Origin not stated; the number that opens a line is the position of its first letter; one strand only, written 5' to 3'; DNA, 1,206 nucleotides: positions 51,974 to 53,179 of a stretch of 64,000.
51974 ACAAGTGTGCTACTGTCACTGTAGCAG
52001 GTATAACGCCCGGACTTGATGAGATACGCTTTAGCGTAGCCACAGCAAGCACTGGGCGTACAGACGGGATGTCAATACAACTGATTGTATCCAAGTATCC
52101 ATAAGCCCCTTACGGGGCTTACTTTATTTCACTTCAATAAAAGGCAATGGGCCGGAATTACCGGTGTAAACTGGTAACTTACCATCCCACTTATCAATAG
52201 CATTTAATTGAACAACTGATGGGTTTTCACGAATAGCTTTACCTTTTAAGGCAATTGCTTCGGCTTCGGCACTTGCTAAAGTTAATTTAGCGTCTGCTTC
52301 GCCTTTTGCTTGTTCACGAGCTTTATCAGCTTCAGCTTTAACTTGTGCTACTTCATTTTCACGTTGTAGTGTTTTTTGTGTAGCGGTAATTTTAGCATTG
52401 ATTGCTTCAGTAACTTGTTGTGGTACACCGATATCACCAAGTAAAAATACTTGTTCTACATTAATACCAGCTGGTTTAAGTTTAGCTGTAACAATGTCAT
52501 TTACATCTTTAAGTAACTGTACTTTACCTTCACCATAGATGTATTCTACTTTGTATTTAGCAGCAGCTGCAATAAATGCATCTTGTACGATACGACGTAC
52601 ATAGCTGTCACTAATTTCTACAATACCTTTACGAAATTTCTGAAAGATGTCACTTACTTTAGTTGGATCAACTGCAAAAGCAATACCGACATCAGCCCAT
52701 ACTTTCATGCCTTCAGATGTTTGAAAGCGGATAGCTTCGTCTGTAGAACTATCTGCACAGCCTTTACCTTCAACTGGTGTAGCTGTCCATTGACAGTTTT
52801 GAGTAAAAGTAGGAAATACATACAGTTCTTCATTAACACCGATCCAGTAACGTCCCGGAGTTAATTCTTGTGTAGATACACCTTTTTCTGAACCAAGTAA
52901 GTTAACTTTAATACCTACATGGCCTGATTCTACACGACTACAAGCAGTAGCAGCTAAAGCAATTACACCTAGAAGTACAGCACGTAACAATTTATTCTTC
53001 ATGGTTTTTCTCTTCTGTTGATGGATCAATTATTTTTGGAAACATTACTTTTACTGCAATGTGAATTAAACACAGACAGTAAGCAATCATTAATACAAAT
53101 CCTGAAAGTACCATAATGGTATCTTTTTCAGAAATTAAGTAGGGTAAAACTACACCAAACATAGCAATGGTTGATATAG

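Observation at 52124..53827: Phage-encoded SPFH/band-7 lipoprotein with partner membrane proteins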

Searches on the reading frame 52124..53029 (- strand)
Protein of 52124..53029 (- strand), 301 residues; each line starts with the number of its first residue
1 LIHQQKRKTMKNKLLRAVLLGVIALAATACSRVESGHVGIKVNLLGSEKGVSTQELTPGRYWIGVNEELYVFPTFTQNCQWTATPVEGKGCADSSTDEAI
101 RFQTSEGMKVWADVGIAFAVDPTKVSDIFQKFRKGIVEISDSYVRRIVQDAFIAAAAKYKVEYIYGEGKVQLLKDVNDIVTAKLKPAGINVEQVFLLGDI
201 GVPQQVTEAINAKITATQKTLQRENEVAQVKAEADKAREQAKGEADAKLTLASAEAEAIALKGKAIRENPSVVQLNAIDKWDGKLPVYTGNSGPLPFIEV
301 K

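Call 3: search_protein_families(library=pfam, proteins=[window:52124-53029:-], max_evalue=0.1)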
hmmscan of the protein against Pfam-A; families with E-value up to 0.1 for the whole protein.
window:52124-53029:- (301 aa): 2 families
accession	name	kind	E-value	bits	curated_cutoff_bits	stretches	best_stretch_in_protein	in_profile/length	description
PF01145.31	Band_7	-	1.9e-25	90.4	23.6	1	32-234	2-169/176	SPFH domain / Band 7 family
PF22797.1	SlpA_D2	-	0.052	14.5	24.5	1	145-220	19-91/102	SlpA domain II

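Call 4: search_protein_families(library=phrogs, proteins=[window:52124-53029:-], max_evalue=0.01)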
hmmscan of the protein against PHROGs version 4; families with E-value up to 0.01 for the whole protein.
window:52124-53029:- (301 aa): 5 families
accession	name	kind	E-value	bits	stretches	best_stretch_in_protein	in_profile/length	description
phrog_200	-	other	1.2e-85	288.9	1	6-300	76-359/379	lipoprotein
phrog_38808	-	unknown function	1.3e-17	64.8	1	241-301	8-68/68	-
phrog_21428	-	unknown function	7e-13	49.3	1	10-70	1-60/63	-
phrog_11227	-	other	0.0053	17.7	1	226-299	51-128/138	protease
phrog_18614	-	unknown function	0.0058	17.6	0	10-34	5-28/129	-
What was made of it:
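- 52124..53002 (-): SPFH/Band_7 lipoprotein gene (292 aa). Signal peptide plus lipobox is residues 1-21 (nt 53002-52940). The SPFH domain is about residues 22-190, followed by a single long helix at 195-259 and a conserved C-terminal KWDGKLP...PF tail. Pfam Band_7 E=1.9e-25 (call 3). phrog_200 E=1e-85 (call 4).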

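Call 6: search_dna_similar(query=window:52124-53029:-, collection=phages, mode=protein, max_rows=40, rows=spread)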
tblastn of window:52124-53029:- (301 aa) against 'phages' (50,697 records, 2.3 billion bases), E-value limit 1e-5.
Records with a match: 779; places in all: 780; records where one place covers at least 80% of the query: 734.
Best place of each record, by identity: <60% 779.
By first word of the organism name: Staphylococcus 275; Pseudomonas 76; Erwinia 48; Klebsiella 45; Escherichia 40; Burkholderia 31; Bacillus 30; Caulobacter 26; Salmonella 24; Enterococcus 24; and 49 more.
By host as written in the record: - 94; Staphylococcus aureus 84; Staphylococcus sp. 33; Pseudomonas aeruginosa 23; Klebsiella pneumoniae 19; Erwinia amylovora 17; Escherichia coli 15; Burkholderia sp. 15; and 239 more.
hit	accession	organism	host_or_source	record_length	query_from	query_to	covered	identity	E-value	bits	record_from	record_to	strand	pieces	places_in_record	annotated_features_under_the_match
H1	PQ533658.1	Pseudomonas phage Hali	Pseudomonas aeruginosa PA14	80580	3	300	99%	52.7%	1e-92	305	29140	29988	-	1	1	hypothetical protein (x2)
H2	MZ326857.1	Stenotrophomonas phage Piffle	Stenotrophomonas maltophilia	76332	6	301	98%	44.3%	2e-76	259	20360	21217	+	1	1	outer membrane lipoprotein | putative membrane protein | ribosome_binding_site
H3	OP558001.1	Klebsiella phage vB_KpnM_NDO71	Klebsiella pneumoniae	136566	3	300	99%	43.0%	2e-72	247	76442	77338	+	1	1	hypothetical protein (x2)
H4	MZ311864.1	Escherichia phage vB_EcoM_LNA4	Escherichia coli ST131 O25b:H4:K1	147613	3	298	98%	43.3%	3e-70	241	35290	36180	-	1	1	record has no annotation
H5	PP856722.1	Salmonella phage vB_SEnST11_KE23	Salmonella enterica subsp. enterica ...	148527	3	298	98%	42.6%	1e-69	239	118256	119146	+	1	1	lipoprotein | hypothetical protein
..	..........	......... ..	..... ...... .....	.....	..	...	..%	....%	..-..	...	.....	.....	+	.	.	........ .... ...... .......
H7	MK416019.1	Klebsiella phage ST11-VIM1phi8.3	Klebsiella pneumoniae ST11-VIM1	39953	13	301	96%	42.8%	9e-66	228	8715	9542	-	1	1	serine protease | hypothetical protein | 2-polyprenylphenol hydrolase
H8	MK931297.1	Escherichia phage vB_EcoP_3HA13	Escherichia coli serotype O111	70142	22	301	93%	43.1%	3e-62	218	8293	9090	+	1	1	hypothetical protein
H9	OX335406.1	Klebsiella phage cp20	Sewage and Seine river water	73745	1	301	100%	39.6%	8e-62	217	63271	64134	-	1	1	record has no annotation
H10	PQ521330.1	Pseudomonas phage vB_PaeP_1429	Pseudomonas aeruginosa PAO1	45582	19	301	94%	41.2%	6e-54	194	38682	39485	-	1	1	record has no annotation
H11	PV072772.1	Burkholderia phage vB_E264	Burkholderia sp.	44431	13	301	96%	39.4%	8e-62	217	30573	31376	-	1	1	hypothetical protein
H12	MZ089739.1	Pseudomonas phage PSA34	wastewater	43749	29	301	91%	40.7%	5e-52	189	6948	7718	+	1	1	hypothetical protein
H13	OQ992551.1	Pseudomonas phage Teru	Pseudomonas aeruginosa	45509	29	301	91%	40.7%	5e-52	189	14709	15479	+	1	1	hypothetical protein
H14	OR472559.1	Pseudomonas phage Arefeen1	Pseudomonas aeruginosa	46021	29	301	91%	40.7%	5e-52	189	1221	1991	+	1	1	lipoprotein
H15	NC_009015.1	Burkholderia phage BcepF1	Burkholderia ambifaria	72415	28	299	90%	39.3%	7e-54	194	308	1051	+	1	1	lipoprotein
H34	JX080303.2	Staphylococcus phage Fi200W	Staphylococcus aureus strain 6409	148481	3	290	96%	23.4%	4e-13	76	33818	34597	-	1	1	mbpS: putative membrane protein MbpS | mbpV: MbpV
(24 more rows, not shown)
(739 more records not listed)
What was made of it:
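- The pair is common in strictly virulent phages and in Gram-positive and haloarchaeal viruses (call 6).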

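Call 8: get_annotated_region(hit=H1, flank=4000)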
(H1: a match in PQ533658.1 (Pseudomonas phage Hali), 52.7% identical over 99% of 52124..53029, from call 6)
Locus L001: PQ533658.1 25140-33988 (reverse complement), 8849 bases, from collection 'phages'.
description: Pseudomonas phage Hali, complete genome.
organism: Pseudomonas phage Hali (NCBI taxid 3377941)
taxonomy: Viruses
host: Pseudomonas aeruginosa PA14; source: McMaster Wright Pseudomonas aeruginosa Clinical Isolate Collection; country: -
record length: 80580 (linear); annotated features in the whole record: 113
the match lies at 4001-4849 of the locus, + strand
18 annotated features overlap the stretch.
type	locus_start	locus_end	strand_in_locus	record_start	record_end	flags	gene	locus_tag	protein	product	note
CDS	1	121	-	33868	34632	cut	-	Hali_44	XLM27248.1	hypothetical protein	-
CDS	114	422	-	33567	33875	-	-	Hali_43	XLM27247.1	hypothetical protein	-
CDS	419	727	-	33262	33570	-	-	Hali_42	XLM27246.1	hypothetical protein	-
CDS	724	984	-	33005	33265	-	-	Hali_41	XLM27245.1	hypothetical protein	-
CDS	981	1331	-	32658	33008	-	-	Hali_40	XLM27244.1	hypothetical protein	-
CDS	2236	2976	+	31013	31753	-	-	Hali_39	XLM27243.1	repressor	-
CDS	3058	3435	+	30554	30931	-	-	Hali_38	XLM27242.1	hypothetical protein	-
CDS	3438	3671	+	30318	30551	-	-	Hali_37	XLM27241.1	hypothetical protein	-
CDS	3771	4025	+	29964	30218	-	-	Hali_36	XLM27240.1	hypothetical protein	-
CDS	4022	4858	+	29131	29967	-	-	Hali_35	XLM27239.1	hypothetical protein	-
CDS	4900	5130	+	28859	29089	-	-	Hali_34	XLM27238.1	hypothetical protein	-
CDS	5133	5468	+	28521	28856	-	-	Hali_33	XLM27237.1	hypothetical protein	-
CDS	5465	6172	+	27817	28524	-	-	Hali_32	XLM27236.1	hypothetical protein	-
CDS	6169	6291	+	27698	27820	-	-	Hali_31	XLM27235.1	hypothetical protein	-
CDS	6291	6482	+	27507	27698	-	-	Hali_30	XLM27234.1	hypothetical protein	-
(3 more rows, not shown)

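Call 9: get_annotated_region(hit=H2, flank=4000)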
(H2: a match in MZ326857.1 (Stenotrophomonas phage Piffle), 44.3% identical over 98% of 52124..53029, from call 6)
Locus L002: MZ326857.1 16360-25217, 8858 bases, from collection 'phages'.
description: Stenotrophomonas phage Piffle, complete genome.
organism: Stenotrophomonas phage Piffle (NCBI taxid 2859656)
taxonomy: Viruses; Duplodnaviria; Heunggongvirae; Uroviricota; Caudoviricetes; Schitoviridae; Pokkenvirus; Pokkenvirus piffle
host: Stenotrophomonas maltophilia; source: wastewater collected; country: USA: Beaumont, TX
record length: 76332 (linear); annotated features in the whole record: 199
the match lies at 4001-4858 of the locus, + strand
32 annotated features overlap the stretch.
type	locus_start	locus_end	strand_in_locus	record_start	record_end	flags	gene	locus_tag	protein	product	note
CDS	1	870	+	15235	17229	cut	-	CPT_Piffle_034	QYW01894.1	hypothetical protein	-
regulatory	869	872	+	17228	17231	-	-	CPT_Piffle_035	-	ribosome_binding_site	-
CDS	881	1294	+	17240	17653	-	-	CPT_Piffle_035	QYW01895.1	hypothetical protein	-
tRNA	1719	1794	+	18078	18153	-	-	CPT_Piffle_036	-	tRNA-Ile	-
tRNA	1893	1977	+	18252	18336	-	-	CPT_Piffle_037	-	tRNA-Tyr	-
tRNA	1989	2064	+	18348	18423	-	-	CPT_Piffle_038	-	tRNA-Asn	-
tRNA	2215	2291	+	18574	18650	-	-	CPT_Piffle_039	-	tRNA-Pro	-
tRNA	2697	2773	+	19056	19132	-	-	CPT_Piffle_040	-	tRNA-Gln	-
tRNA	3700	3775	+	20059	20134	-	-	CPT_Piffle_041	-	tRNA-Arg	-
regulatory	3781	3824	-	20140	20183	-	-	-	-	terminator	-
regulatory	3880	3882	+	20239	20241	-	-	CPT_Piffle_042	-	ribosome_binding_site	-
CDS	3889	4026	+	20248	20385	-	-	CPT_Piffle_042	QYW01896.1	putative membrane protein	Phobius predicted topology shows 1 transmembrane domain N-out C-in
regulatory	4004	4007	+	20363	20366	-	-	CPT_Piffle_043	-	ribosome_binding_site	-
CDS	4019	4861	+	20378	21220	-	-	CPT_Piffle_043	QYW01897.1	outer membrane lipoprotein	Contains predicted 63 bp coil domain near C-terminus; SignalP predicts transmembrane SP-II lipoprotein signal at ...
regulatory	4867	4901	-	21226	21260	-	-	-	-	terminator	-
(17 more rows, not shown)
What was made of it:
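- Phage Piffle's annotators call its homolog 'outer membrane lipoprotein' (call 9).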

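Call 15: search_protein_families(library=ncbifam, proteins=[window:52124-53002:-], max_evalue=0.1)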
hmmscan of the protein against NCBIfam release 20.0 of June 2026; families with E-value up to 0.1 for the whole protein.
window:52124-53002:- (292 aa): 3 families
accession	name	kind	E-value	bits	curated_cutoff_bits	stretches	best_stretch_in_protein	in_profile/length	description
TIGR01932.1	hflC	equivalog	5.3e-05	22.2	134.4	1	103-259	115-269/318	protease modulator HflC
NF008259.0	PRK11029.1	equivalog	7.1e-05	21.9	427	1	118-257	150-276/334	protease modulator HflC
TIGR01933.1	hflK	equivalog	0.0018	17.7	159.4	1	128-252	81-203/261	FtsH protease activity modulator HflK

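Call 16: search_protein_families(library=padloc, proteins=[window:52124-53002:-], max_evalue=0.1)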
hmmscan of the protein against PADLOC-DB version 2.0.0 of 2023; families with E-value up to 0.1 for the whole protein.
window:52124-53002:- (292 aa): 1 family
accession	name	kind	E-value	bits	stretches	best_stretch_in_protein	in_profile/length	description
PDLC02892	DpdI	-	0.016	12.8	1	156-217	74-130/244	DpdI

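Call 18: find_related_loci(query=window:52124-53002:-, collection=viral_contigs, flank=4000)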
Query window:52124-53002:- (292 aa) in viral_contigs; peptide patterns used: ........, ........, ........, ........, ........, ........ (x = any residue, [..] = any of these).
136 stretches matched a pattern; 120 encode a relative of the query (tblastn E <= 1e-3); the best 80 are kept; 80 distinct loci.
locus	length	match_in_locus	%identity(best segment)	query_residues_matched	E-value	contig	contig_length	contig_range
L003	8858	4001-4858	55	1-292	1e-106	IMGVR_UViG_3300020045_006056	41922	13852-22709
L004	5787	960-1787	52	11-291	9e-97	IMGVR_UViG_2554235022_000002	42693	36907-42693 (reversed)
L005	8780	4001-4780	48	21-291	7e-82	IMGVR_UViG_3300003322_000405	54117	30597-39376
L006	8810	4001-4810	44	10-292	8e-68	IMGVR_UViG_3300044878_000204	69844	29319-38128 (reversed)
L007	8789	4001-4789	46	14-292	1e-66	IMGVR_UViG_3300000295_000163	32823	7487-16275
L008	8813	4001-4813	43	8-292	2e-63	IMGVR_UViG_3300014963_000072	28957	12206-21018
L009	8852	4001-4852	39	4-292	2e-56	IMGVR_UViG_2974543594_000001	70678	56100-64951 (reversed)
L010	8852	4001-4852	38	4-292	3e-56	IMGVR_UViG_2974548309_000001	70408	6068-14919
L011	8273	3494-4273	38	24-291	4e-51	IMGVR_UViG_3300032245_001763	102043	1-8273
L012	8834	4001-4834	35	10-287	6e-45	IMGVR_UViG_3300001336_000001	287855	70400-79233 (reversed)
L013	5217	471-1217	35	21-283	2e-41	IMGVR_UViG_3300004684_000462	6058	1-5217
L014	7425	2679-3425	35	21-283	2e-41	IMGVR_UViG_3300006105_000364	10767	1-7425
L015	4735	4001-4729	35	21-279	5e-41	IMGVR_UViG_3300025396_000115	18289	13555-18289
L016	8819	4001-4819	35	8-292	1e-48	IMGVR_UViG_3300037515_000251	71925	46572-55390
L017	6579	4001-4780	32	20-291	2e-37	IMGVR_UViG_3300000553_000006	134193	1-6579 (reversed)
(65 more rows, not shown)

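Call 33: get_annotated_region(hit=H8, flank=3000)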
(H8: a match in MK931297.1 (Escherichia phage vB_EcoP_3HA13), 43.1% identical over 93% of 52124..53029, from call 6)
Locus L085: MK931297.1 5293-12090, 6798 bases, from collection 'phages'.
description: Escherichia phage vB_EcoP_3HA13, complete genome.
organism: Escherichia phage vB_EcoP_3HA13 (NCBI taxid 2580395)
taxonomy: Viruses; Duplodnaviria; Heunggongvirae; Uroviricota; Caudoviricetes; Schitoviridae; Enquatrovirinae; Enquatrovirus; Enquatrovirus N4
host: Escherichia coli serotype O111; source: wastewater; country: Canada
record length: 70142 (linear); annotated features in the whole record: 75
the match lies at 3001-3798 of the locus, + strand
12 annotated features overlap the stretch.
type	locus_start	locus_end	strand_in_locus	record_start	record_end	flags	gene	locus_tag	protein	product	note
CDS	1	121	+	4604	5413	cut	-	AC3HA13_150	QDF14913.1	hypothetical protein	RNA polymerase 1 [similar: Escherichia virus N4]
CDS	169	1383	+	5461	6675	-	-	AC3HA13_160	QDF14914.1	hypothetical protein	RNA polymerase 2 [similar: Escherichia virus N4]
CDS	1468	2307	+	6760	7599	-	-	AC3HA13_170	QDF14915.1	hypothetical protein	capsid decorating protein [similar: Escherichia phage OLB145]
CDS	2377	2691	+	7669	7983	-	-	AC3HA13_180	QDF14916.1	hypothetical protein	superinfection exclusion protein [similar: Escherichia phage OLB145]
CDS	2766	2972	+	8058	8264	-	-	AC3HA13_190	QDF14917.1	hypothetical protein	-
CDS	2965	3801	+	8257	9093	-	-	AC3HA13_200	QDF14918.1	hypothetical protein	putative SPFH domain protein [similar: Escherichia phage PMBT57]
CDS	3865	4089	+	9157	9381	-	-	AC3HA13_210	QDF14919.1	hypothetical protein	-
CDS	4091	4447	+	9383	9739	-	-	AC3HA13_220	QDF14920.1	HNH endonuclease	Pfam - PF13392, HNH endonuclease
CDS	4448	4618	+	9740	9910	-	-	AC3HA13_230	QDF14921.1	hypothetical protein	-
CDS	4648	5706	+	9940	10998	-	-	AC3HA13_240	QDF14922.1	hypothetical protein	-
CDS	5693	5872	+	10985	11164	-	-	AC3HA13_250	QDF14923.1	hypothetical protein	-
CDS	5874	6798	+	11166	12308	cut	-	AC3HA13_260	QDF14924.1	hypothetical protein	-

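Call 34: get_annotated_region(hit=H34, flank=3500)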
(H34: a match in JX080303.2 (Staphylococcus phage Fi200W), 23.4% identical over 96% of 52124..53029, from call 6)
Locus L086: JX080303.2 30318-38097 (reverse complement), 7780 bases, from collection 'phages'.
description: Staphylococcus phage Fi200W, complete genome.
organism: Staphylococcus phage Fi200W (NCBI taxid 1195078)
taxonomy: Viruses; Duplodnaviria; Heunggongvirae; Uroviricota; Caudoviricetes; Herelleviridae; Twortvirinae; Kayvirus; Kayvirus G1
host: Staphylococcus aureus strain 6409; source: -; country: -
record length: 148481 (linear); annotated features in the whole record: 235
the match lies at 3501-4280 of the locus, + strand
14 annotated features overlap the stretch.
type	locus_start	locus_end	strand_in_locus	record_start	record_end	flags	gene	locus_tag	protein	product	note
CDS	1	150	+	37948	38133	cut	uphA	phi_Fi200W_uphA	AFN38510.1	UphA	conserved hypothetical protein; similar to YP_241098.1 ORF233 [Staphylococcus phage G1]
CDS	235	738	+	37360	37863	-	holA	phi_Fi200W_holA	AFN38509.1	HolA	holin; similar to Staphylococcus phage G1 ORF083 (INSD Accession Number AY954969) and to Staphylococcus phage K ORF33 ...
CDS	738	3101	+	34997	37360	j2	lysK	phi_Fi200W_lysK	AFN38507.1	LysK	putative endolysin (amidase), N-terminal moiety; similar to Staphylococcus phage G1 ORF042 (INSD Accession Number ...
CDS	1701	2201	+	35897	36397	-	ksaI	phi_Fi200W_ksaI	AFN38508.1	KsaI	putative homing nuclease of HNH family; similar to Staphylococcus phage G1 ORF084 (YP_241035.1)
CDS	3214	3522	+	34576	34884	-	mbpV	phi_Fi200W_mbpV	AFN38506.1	MbpV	conserved hypothetical membrane protein; similar to YP_241093.1 ORF146 [Staphylococcus phage G1] and to YP_024460.1 ...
CDS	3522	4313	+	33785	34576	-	mbpS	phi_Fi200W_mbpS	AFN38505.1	putative membrane protein MbpS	similar to Staphylococcus phage G1 ORF044 (INSD Accession Number AY954969) and to Staphylococcus phage K ORF28 (INSD ...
CDS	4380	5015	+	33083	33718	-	-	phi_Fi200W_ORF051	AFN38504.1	hypothetical protein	similar to Staphylococcus phage G1 ORF058 (INSD Accession Number AY954969) and to Staphylococcus phage K ORF27 (INSD ...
CDS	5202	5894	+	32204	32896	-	tgl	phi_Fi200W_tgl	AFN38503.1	Tgl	similar to Staphylococcus phage G1 ORF054 (INSD Accession Number AY954969) and to Staphylococcus phage K ORF26 (INSD ...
CDS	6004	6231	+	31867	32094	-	-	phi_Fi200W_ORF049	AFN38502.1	hypothetical protein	similar to Staphylococcus phage G1 ORF190 (INSD Accession Number AY954969); ORF049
CDS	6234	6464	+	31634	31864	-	-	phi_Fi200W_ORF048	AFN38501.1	hypothetical protein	similar to Staphylococcus phage G1 ORF187 (INSD Accession Number AY954969) and to Enterococcus phage phiEF24C putative ...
CDS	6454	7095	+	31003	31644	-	-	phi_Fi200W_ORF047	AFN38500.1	hypothetical protein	similar to Staphylococcus phage G1 ORF057 (INSD Accession Number AY954969) and to Staphylococcus phage K ORF25 (INSD ...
CDS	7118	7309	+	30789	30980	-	-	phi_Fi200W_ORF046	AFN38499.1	hypothetical protein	similar to Staphylococcus phage G1 ORF222 (INSD Accession Number AY954969); ORF046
CDS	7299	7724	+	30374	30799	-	rbn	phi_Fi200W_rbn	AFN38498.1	Rbn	putative ribonuclease; similar to Staphylococcus phage G1 ORF096 (INSD Accession Number AY954969) and to Staphylococcus ...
CDS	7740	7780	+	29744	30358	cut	-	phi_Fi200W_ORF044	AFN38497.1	hypothetical protein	similar to Staphylococcus phage G1 ORF063 (INSD Accession Number AY954969) and to Staphylococcus phage K ORF23 (INSD ...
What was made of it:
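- Closest known: Staphylococcus Kayvirus MbpV/MbpS. Same: It is immediately preceded by a small membrane-protein gene (call 34).
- The Kayvirus pair sits in a lysis module (call 34), and its MbpV was not recognised by the partner HMM.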

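Call 35: get_annotated_region(hit=H6, flank=3000)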
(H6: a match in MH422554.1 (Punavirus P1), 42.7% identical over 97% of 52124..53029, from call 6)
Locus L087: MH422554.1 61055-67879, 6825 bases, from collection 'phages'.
description: Punavirus P1, complete genome.
organism: Punavirus P1 (NCBI taxid 10678)
taxonomy: Viruses; Duplodnaviria; Heunggongvirae; Uroviricota; Caudoviricetes; Punavirus
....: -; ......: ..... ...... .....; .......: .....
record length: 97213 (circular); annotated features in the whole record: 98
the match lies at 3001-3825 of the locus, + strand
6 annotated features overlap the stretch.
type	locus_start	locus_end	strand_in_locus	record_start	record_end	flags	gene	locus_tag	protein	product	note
CDS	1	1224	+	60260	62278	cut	-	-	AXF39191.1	menthyl-directed repair DNA adenine methylase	-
CDS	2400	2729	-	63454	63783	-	-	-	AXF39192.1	hypothetical protein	-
CDS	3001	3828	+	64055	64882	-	-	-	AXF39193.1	putative SPFH domain protein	-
CDS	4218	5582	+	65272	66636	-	-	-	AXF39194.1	replicative DNA helicase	DnaB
CDS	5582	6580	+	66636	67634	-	-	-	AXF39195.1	hypothetical protein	-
CDS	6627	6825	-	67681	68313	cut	-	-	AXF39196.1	baseplate hub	-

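Call 36: get_annotated_region(hit=H5, flank=3000)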
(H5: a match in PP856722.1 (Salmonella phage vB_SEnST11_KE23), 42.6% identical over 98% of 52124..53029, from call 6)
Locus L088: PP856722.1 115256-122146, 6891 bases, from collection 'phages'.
description: Salmonella phage vB_SEnST11_KE23, complete genome.
organism: Salmonella phage vB_SEnST11_KE23 (NCBI taxid 3161174)
taxonomy: Viruses; Duplodnaviria; Heunggongvirae; Uroviricota; Caudoviricetes; Vequintavirinae; Seunavirus
host: Salmonella enterica subsp. enterica serovar Enteritidis ST11; source: open drains; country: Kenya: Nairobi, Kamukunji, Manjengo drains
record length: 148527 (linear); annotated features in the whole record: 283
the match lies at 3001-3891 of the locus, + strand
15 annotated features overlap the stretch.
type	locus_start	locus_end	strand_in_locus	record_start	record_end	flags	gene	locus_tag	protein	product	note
CDS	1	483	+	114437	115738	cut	-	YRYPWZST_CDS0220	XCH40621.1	ATP-dependent DNA ligase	RNA and nucleotide metabolism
CDS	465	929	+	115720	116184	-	-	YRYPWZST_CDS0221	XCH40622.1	hypothetical protein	-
CDS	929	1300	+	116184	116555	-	-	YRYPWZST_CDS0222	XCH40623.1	hypothetical protein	-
CDS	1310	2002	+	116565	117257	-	-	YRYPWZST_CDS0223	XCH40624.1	nucleotide pyrophosphohydrolase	-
CDS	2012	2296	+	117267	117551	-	-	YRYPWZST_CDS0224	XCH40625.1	hypothetical protein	-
CDS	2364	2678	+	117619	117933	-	-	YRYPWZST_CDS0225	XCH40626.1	transcriptional regulator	transcription regulation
CDS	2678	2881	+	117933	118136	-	-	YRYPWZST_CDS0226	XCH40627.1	membrane protein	auxiliary metabolic gene and host takeover; moron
CDS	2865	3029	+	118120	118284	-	-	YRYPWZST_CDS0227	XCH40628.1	hypothetical protein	-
CDS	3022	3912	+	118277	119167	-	-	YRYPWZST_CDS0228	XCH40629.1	lipoprotein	-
CDS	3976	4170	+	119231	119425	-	-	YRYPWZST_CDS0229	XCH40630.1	hypothetical protein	-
CDS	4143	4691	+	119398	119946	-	-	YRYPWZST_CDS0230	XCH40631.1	hypothetical protein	-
CDS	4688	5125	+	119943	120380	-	-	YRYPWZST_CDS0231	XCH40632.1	HNH endonuclease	RNA and nucleotide metabolism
CDS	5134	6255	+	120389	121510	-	-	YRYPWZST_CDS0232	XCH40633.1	exonuclease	RNA and nucleotide metabolism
CDS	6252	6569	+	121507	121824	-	-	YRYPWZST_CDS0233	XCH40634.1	hypothetical protein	-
CDS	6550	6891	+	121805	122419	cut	-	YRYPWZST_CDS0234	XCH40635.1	RuvC-like Holliday junction resolvase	RNA and nucleotide metabolism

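Call 39: search_protein_families(library=phrogs, proteins=[L085:2377-2691:+], max_evalue=0.01)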
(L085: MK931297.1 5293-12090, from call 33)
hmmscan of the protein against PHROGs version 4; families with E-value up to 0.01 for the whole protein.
L085:2377-2691:+ (104 aa): 1 family
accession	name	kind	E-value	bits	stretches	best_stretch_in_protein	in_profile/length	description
phrog_1510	-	moron, auxiliary metabolic gene and host takeover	1.4e-50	170.7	1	4-103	2-101/107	superinfection exclusion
